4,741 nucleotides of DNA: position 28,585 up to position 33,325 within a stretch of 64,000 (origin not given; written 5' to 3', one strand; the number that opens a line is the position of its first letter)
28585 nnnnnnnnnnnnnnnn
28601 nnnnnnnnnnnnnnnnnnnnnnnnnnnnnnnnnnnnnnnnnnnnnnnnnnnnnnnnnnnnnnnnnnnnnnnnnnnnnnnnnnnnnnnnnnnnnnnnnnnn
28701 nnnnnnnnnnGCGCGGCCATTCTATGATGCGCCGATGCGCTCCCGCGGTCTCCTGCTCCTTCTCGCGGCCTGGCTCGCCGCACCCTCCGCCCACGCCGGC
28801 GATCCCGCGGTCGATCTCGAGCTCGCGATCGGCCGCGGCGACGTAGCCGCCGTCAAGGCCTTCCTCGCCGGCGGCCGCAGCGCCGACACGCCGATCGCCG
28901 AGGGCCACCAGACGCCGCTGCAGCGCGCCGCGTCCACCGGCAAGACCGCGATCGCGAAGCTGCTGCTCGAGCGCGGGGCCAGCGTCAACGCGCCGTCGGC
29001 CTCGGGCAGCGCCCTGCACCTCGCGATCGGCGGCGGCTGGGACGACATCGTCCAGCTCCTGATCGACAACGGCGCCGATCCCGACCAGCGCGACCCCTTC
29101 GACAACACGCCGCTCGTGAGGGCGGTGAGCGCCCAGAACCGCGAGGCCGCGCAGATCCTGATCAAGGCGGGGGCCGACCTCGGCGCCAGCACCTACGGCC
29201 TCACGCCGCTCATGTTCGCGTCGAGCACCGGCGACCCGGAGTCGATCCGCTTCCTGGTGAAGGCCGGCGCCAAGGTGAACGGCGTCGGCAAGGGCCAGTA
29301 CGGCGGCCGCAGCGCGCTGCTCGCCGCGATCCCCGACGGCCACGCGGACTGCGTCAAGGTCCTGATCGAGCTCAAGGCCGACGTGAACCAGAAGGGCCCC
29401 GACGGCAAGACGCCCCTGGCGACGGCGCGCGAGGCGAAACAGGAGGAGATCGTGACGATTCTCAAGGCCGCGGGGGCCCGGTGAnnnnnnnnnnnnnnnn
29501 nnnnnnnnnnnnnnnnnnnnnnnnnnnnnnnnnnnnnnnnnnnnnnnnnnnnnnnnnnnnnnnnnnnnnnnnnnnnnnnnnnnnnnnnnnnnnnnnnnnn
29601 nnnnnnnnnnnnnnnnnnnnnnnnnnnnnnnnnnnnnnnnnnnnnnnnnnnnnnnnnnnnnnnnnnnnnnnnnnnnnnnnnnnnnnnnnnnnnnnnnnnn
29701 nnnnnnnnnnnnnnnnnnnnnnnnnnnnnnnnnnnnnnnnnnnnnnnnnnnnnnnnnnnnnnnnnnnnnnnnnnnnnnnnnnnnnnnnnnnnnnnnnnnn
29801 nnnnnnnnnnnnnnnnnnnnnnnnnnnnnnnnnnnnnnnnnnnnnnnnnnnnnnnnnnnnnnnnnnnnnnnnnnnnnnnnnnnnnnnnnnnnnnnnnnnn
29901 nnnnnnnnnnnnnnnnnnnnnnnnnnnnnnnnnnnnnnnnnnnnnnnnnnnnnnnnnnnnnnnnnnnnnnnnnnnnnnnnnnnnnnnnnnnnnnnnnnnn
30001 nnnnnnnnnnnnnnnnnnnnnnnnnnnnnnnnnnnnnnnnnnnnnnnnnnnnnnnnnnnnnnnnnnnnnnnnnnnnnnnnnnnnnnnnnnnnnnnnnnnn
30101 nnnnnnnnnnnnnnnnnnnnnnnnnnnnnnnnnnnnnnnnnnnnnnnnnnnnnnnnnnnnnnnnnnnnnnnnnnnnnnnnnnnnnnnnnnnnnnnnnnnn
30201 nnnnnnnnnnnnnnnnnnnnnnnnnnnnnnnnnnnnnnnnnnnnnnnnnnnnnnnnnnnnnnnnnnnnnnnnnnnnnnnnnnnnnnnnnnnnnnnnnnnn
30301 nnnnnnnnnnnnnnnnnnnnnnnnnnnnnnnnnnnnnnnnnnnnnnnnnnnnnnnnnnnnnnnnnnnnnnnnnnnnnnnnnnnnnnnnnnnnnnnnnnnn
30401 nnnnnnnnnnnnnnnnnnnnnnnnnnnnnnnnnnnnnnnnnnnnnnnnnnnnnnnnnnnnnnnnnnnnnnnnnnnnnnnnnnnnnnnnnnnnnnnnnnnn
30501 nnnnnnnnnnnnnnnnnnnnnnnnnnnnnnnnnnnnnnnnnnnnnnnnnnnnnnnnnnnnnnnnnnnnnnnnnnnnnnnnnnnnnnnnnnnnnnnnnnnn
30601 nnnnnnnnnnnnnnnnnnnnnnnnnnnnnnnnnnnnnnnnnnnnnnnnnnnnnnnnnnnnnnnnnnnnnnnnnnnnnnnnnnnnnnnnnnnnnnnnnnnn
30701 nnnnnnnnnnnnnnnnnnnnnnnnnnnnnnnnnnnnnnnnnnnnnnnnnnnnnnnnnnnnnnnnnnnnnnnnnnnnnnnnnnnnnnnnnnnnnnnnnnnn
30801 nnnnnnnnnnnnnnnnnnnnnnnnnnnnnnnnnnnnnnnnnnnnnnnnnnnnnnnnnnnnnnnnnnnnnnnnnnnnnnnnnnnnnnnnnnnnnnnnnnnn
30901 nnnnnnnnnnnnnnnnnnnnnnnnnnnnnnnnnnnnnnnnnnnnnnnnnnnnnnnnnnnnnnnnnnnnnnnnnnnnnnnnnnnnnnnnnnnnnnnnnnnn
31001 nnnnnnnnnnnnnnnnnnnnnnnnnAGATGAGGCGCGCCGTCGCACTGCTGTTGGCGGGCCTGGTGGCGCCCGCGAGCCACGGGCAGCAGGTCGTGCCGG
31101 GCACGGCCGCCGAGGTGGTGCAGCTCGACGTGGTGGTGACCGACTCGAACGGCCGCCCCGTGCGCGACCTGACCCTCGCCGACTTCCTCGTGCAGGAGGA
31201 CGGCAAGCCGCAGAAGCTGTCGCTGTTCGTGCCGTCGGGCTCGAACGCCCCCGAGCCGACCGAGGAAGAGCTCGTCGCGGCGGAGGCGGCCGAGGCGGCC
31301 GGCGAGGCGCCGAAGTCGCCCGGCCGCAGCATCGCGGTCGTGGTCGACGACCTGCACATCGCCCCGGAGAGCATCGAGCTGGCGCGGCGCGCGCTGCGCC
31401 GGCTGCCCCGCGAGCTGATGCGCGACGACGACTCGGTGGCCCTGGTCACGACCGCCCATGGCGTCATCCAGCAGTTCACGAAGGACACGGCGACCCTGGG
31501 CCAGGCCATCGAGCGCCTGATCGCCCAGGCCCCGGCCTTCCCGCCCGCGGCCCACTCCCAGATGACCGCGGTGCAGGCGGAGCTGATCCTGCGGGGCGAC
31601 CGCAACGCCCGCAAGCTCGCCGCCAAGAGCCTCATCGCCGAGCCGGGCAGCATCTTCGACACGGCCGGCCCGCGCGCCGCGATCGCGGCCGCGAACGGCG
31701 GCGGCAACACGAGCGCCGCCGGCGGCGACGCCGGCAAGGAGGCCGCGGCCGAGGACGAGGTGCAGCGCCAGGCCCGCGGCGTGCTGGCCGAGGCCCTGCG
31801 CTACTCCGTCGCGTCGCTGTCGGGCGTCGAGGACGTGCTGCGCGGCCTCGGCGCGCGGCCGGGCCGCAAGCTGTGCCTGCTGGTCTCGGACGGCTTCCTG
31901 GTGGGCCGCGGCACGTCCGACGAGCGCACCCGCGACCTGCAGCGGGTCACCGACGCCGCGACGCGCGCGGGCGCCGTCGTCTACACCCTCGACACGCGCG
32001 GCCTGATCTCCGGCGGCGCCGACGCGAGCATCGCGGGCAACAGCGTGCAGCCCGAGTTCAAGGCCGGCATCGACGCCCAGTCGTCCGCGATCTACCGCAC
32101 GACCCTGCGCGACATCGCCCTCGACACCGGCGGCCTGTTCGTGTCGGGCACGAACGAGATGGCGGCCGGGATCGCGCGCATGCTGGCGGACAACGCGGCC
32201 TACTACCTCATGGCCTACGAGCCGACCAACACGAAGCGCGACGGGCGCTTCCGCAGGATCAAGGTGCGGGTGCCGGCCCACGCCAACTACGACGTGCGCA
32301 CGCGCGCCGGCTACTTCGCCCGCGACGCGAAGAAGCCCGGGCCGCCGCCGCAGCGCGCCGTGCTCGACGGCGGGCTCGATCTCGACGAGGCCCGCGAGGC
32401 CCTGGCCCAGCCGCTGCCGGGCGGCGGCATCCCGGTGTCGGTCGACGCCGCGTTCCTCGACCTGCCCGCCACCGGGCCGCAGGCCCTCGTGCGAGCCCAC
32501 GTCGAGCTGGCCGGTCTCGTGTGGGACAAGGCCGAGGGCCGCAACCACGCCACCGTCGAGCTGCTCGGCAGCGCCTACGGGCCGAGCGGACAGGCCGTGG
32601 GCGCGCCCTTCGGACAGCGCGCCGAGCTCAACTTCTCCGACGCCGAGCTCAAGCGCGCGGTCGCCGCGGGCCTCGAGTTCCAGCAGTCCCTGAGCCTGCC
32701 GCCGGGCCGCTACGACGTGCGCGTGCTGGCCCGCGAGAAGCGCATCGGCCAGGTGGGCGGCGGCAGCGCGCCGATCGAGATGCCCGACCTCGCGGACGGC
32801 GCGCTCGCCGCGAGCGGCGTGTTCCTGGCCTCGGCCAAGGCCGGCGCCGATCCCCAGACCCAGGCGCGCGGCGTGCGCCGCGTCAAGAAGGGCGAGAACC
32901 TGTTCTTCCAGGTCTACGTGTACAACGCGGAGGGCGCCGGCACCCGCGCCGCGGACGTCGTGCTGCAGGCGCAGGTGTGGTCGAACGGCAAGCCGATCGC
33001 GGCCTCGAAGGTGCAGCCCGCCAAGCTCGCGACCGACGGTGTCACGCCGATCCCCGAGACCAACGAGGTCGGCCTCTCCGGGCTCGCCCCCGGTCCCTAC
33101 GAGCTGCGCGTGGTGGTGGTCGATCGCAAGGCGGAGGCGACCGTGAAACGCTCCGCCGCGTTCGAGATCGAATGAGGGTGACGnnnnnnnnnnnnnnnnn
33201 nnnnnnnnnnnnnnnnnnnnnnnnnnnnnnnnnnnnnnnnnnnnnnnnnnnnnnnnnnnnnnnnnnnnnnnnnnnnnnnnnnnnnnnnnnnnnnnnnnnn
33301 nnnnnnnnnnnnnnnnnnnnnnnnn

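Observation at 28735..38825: Eight-gene translationally coupled array: secreted ANK, HEAT-ANK, two VWA proteins, membrane protein, SDR-DUF2867, MutM, Smr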

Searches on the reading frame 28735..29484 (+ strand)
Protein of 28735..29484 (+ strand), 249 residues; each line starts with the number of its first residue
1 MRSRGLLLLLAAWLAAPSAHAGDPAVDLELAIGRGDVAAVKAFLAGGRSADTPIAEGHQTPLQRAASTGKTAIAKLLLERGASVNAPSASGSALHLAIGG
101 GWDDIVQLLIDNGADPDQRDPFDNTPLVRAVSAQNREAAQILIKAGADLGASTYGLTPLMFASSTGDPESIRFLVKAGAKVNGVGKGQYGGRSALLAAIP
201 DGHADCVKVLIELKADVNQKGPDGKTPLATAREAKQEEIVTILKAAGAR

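Call 5: search_protein_families(library=pfam, proteins=[window:28735-29484:+], max_evalue=0.01)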
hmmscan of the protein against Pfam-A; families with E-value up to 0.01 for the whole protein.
window:28735-29484:+ (249 aa): 7 families
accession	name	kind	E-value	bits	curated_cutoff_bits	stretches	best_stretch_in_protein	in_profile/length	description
PF12796.13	Ank_2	-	3e-39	133.9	27.3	3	94-182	1-87/90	Ankyrin repeats (3 copies)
PF00023.36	Ank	-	2.8e-37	125.1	21.1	4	92-120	4-32/33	Ankyrin repeat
PF13606.12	Ank_3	-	3e-26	88.6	22.3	2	92-117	4-29/30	Ankyrin repeat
PF13857.12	Ank_5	-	3.7e-26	91.3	27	5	109-152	1-45/56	Ankyrin repeats (many copies)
PF13637.12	Ank_4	-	7.9e-22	77.3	22.7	3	94-143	1-50/50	Ankyrin repeats (many copies)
PF24521.3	Ank_KRIT1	-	2.7e-10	40.6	80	1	59-144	19-106/149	KRIT1 ankyrin-repeats domain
PF23745.1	ANK_LRRK2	-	2e-05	24.9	27.5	0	59-115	32-89/130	LRRK2 ANK repeat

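Call 6: search_protein_families(library=ncbifam, proteins=[window:28735-29484:+], max_evalue=0.01)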
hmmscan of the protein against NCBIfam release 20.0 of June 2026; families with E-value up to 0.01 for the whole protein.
window:28735-29484:+ (249 aa): 10 families
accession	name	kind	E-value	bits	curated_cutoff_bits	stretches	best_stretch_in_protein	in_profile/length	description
NF043029.1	T4SS_AnkY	equivalog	5.8e-26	91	600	2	90-149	458-517/543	Dot/Icm T4SS effector AnkY/LegA9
NF041931.2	MzaA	equivalog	2.2e-18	66.5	800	3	28-109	6-87/726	MZA anti-phage system associated sigma-70 family RNA polymerase sigma factor MzaA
NF043023.1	T4SS_AnkH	equivalog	2.7e-17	62.6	600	2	35-149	10-124/467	Dot/Icm T4SS effector AnkH/LegA3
NF043028.1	T4SS_AnkX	equivalog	2.2e-14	52.6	1400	1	28-149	552-678/938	Dot/Icm T4SS effector AnkN/AnkX/LegA8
NF043022.1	T4SS_AnkG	equivalog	3.1e-12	46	500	2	28-149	300-429/455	Dot/Icm T4SS effector AnkG/AnkZ/LegA7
NF043024.1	T4SS_AnkI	equivalog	5.6e-08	32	550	0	59-144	242-338/439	Dot/Icm T4SS effector AnkI/LegAS4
TIGR00870.1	trp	subfamily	1.7e-07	29.7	498.75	0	92-182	133-205/747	transient-receptor-potential calcium channel protein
NF043021.1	T4SS_AnkF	equivalog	1.2e-06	27.2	1000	1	127-237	589-679/917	Dot/Icm T4SS effector AnkF/LegA14/Ceg31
NF043019.1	T4SS_AnkC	equivalog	6.6e-05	21.9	450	0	121-176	165-222/459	Dot/Icm T4SS effector AnkC/LegA12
NF043027.1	T4SS_AnkQ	equivalog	0.0048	15.6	700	0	209-248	349-388/496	Dot/Icm T4SS effector AnkQ/LegA10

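Call 26: list_cluster_members(proteins=[window:28735-29484:+, window:29481-31025:+, window:31028-33175:+, window:33184-35304:+, window:35301-36263:+, window:36260-37711:+, window:37715-38527:+, window:38529-38825:+])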
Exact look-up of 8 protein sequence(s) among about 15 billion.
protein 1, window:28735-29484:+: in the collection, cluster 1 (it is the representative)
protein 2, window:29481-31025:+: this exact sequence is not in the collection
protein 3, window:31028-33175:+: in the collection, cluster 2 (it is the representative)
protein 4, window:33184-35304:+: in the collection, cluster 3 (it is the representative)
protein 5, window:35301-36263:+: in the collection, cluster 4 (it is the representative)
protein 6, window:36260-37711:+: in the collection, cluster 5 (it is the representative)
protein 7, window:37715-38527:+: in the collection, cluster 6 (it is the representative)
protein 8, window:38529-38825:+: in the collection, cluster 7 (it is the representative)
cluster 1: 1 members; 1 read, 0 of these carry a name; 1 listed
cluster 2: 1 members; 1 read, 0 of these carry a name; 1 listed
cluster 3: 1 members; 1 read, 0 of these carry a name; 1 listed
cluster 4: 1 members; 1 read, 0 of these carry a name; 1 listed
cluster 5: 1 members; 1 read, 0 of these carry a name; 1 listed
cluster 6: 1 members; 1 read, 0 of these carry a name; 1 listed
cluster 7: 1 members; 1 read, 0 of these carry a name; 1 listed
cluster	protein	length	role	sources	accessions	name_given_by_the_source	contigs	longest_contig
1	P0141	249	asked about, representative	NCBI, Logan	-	-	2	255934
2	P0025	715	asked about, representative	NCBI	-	-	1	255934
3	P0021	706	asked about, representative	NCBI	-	-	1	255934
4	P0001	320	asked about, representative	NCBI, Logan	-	-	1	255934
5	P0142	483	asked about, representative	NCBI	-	-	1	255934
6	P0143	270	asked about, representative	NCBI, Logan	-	-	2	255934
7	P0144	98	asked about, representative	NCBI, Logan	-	-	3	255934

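Call 65: search_protein_families(library=padloc, proteins=[window:28735-29484:+], max_evalue=0.001)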
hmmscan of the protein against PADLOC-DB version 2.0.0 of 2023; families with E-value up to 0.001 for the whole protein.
window:28735-29484:+ (249 aa): 2 families
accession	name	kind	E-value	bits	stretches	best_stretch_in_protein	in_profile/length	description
PDLC04783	PDC-M72A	-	5.8e-32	109.4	2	30-151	236-357/392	-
PDLC02908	Ankyrin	-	1.1e-18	64.9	2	156-243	737-821/880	-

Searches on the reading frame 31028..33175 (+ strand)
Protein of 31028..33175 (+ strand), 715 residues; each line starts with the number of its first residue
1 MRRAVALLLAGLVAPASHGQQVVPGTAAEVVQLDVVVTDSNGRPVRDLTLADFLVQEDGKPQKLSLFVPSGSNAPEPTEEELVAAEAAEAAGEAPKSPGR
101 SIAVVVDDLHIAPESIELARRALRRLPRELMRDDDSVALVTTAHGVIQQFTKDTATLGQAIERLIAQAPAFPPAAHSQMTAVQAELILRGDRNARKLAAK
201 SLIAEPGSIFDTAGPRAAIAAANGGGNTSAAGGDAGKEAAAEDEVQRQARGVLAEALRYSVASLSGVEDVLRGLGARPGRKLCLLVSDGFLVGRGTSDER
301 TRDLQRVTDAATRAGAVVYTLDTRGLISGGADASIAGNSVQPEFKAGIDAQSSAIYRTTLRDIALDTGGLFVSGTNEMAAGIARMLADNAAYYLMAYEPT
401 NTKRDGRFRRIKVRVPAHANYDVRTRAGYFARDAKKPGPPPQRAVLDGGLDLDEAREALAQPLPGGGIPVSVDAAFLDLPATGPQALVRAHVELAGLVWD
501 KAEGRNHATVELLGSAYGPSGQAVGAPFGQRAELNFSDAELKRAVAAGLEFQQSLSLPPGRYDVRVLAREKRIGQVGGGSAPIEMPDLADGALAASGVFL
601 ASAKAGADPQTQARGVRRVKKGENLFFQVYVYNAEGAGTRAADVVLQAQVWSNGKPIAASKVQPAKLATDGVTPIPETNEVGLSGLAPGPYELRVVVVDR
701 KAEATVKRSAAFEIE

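Call 5: search_protein_families(library=pfam, proteins=[window:31028-33175:+], max_evalue=0.01)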
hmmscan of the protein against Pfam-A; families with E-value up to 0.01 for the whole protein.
window:31028-33175:+ (715 aa): 0 families

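Call 6: search_protein_families(library=ncbifam, proteins=[window:31028-33175:+], max_evalue=0.01)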
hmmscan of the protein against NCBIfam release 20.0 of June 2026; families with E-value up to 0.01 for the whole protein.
window:31028-33175:+ (715 aa): 1 family
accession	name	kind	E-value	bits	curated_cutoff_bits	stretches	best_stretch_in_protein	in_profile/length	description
TIGR03436.1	acidobact_VWFA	subfamily_domain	6.1e-63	213.3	81.25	1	27-431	6-323/324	VWA domain-containing protein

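Call 65: search_protein_families(library=padloc, proteins=[window:31028-33175:+], max_evalue=0.001)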
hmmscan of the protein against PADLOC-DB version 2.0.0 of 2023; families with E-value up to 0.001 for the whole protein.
window:31028-33175:+ (715 aa): 0 families
